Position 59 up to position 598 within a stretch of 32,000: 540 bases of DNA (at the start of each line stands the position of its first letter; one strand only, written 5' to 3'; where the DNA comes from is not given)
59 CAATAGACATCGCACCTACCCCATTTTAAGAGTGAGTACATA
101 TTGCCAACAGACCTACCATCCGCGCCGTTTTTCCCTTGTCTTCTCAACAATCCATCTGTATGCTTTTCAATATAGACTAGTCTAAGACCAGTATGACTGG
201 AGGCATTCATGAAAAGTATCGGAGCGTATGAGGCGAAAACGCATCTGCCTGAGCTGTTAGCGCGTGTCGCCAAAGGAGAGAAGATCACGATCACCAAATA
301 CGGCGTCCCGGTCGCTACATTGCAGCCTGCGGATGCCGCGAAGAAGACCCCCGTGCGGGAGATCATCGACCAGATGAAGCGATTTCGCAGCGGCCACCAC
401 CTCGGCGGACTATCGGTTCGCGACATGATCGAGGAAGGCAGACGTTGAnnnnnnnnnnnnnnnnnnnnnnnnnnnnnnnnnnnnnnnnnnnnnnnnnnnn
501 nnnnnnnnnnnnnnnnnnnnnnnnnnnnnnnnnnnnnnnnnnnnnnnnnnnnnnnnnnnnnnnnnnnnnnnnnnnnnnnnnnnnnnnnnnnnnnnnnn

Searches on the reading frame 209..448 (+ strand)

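Call 9: search_protein_families(library=pfam, proteins=[window:209-448:+], max_evalue=0.01)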
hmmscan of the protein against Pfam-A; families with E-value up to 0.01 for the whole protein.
window:209-448:+ (79 aa): 1 family
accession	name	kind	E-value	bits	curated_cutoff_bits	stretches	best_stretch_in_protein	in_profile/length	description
PF02604.26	PhdYeFM_antitox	-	5e-08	33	29.8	1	1-45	1-46/74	Antitoxin Phd_YefM, type II toxin-antitoxin system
